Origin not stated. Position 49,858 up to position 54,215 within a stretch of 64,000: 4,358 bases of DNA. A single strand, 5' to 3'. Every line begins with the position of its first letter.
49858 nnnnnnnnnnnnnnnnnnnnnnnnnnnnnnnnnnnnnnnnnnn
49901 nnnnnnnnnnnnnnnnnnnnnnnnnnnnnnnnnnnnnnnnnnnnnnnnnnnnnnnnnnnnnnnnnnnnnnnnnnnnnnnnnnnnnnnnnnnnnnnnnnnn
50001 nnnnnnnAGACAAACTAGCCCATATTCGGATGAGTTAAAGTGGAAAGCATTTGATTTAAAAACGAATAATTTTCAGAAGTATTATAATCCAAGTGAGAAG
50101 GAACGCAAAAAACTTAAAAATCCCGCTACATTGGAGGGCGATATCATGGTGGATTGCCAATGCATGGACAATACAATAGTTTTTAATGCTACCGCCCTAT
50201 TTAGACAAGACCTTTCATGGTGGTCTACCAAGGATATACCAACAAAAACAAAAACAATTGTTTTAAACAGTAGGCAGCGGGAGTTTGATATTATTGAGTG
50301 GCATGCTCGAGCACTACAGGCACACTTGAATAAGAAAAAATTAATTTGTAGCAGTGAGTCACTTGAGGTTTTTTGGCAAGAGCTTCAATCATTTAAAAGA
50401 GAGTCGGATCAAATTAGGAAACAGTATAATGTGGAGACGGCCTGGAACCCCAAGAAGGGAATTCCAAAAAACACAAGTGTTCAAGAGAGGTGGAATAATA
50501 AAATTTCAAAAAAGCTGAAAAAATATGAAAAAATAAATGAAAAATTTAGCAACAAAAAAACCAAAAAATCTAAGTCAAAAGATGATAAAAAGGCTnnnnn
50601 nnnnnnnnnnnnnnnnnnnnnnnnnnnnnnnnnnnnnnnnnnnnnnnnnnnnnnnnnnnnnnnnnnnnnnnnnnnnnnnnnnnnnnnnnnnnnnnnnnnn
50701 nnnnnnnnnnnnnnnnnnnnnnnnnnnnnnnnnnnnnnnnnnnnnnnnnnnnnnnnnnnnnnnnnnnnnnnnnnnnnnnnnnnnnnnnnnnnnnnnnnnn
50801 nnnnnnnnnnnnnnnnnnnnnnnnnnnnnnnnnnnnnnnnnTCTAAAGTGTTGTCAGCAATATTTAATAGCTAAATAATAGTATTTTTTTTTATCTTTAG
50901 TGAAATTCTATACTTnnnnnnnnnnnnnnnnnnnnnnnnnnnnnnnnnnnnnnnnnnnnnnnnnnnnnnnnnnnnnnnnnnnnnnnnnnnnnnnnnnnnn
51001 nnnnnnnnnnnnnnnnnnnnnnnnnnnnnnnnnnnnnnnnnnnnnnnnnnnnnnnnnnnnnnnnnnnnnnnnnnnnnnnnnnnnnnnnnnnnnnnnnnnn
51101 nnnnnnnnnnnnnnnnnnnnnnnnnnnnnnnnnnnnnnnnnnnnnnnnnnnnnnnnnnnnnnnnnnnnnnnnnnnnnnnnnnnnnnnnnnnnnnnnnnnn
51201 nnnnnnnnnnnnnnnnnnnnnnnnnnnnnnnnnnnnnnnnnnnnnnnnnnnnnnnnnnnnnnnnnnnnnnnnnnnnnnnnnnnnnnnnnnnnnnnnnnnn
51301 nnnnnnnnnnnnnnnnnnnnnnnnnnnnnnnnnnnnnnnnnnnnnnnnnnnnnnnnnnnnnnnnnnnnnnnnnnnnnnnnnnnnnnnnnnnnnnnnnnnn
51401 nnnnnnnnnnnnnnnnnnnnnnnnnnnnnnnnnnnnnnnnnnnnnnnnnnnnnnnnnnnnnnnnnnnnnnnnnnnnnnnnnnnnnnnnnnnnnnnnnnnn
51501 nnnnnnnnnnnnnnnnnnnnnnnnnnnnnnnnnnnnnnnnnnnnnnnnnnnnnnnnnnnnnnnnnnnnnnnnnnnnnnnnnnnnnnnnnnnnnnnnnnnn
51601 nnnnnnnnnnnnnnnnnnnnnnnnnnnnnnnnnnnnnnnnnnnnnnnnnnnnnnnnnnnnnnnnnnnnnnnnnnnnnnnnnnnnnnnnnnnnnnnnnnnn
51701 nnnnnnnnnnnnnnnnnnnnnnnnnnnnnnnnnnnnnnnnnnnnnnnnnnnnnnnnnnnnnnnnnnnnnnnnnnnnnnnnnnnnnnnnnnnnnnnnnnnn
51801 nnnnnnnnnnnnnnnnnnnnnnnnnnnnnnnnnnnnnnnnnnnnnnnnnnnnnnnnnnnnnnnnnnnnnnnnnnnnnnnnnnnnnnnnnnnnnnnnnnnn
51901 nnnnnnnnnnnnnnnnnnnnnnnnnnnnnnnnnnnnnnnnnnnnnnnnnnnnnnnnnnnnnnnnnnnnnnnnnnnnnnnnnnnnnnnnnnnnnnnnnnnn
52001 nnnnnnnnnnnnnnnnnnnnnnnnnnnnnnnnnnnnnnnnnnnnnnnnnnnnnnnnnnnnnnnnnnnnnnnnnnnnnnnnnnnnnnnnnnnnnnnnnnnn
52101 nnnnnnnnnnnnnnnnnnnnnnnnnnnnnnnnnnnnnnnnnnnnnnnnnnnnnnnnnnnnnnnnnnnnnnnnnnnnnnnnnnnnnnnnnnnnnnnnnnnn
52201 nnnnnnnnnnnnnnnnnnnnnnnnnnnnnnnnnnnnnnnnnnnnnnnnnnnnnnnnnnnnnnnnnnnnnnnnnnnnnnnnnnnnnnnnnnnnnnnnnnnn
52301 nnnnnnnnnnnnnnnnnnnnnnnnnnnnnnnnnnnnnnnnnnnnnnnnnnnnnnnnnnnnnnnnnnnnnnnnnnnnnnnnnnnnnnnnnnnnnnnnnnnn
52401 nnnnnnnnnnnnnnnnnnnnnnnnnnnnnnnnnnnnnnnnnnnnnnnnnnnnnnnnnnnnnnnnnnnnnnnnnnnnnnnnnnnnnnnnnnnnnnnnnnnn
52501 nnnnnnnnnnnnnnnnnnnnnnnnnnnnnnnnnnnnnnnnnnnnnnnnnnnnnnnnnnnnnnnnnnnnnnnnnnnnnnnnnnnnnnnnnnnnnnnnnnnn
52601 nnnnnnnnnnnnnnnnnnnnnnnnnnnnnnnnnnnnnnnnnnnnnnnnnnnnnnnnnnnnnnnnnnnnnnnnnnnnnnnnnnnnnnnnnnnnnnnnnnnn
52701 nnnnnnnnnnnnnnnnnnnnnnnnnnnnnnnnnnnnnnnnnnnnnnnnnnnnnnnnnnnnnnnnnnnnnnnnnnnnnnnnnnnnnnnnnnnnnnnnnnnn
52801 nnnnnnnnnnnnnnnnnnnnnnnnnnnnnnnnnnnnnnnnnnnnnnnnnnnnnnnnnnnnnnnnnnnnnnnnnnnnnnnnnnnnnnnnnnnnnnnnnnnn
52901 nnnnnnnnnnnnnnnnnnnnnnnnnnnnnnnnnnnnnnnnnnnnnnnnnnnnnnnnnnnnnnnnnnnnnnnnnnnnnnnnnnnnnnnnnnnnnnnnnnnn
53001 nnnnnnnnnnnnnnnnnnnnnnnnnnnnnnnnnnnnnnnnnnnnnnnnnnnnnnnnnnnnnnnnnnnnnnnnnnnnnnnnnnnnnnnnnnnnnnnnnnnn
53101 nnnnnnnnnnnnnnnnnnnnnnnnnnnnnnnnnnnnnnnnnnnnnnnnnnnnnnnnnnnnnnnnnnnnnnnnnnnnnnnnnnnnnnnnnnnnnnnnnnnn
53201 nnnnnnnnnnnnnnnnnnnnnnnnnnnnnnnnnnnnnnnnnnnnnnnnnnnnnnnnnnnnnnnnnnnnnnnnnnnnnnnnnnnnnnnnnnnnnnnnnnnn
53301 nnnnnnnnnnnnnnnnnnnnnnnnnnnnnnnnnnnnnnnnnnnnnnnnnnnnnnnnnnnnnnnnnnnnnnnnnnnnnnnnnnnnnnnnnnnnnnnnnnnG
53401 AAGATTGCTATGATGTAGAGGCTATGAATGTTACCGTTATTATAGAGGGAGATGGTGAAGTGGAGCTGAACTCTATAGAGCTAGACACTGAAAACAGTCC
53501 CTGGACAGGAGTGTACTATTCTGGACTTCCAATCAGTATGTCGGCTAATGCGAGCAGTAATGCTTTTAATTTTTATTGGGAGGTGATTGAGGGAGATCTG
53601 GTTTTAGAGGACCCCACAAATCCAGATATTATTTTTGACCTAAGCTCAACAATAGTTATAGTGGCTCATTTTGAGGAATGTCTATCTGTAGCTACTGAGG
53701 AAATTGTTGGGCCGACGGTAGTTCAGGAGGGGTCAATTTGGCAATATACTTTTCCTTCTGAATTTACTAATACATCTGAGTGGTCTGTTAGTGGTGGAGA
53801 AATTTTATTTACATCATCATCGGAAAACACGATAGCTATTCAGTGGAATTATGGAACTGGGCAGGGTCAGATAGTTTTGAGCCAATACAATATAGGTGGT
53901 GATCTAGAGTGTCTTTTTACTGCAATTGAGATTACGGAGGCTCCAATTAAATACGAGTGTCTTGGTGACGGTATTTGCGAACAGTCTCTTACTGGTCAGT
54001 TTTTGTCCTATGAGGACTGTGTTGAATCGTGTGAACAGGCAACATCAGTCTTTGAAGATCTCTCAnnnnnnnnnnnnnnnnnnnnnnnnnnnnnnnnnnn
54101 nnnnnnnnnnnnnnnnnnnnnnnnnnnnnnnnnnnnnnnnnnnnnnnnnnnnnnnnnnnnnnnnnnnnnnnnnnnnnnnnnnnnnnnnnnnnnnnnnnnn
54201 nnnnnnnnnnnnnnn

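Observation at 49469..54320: tRNA-Arg-flanked pair: secreted MORN-repeat protein plus LTD-LTD-CotH kinase-like T9SS cargo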

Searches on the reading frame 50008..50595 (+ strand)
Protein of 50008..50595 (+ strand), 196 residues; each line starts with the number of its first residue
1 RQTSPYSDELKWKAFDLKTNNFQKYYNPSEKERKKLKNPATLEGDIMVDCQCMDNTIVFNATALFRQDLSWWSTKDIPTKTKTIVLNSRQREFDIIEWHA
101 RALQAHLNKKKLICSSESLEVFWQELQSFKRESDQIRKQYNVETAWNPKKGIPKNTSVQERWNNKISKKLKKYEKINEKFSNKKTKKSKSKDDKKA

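Call 73: search_protein_representatives(protein=window:50008-50595:+)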
Query: 196 residues. Proteins with E-value up to 0.001 (for the whole library): 21; up to 1e-10: 14; up to 1e-30: 7. The best 21 are listed.
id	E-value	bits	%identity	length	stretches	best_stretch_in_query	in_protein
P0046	7.8e-57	208.4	54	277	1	1-191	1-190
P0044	4.5e-55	202.7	51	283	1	1-187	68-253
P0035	2.2e-51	190.6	50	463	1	1-188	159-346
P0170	2.3e-50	187.3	52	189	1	6-177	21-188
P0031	4.8e-50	186.3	72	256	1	1-117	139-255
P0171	2.2e-49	184.1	59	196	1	47-194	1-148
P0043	6.6e-43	163.0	47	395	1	1-189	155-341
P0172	6.5e-30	120.6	47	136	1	10-141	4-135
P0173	1.8e-29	119.2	53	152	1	87-191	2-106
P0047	1.2e-26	109.9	59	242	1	90-188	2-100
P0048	3.1e-22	95.6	56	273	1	90-194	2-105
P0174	2.9e-17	79.4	53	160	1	1-86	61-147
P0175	2.9e-13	66.3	61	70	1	130-191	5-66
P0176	1.1e-12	64.5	55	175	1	118-193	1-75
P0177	3.6e-07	46.5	58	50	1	16-55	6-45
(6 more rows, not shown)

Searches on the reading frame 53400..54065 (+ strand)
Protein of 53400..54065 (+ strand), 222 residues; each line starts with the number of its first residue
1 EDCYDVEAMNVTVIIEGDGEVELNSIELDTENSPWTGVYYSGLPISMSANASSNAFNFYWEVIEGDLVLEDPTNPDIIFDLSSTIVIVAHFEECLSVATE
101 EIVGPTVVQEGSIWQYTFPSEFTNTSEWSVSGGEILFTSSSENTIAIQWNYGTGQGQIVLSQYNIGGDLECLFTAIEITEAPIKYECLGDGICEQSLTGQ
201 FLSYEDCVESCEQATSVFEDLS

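Call 86: search_protein_families(library=pfam, proteins=[window:53400-54065:+], max_evalue=1)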
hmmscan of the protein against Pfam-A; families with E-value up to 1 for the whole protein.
window:53400-54065:+ (222 aa): 2 families
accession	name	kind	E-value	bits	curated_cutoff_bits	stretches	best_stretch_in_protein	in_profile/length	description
PF24633.1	DUF7630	-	0.14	12.7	27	1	179-199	2-22/45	Domain of unknown function (DUF7630)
PF19408.5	PKD_6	-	0.34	11.7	25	0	112-166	19-72/82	PKD-like domain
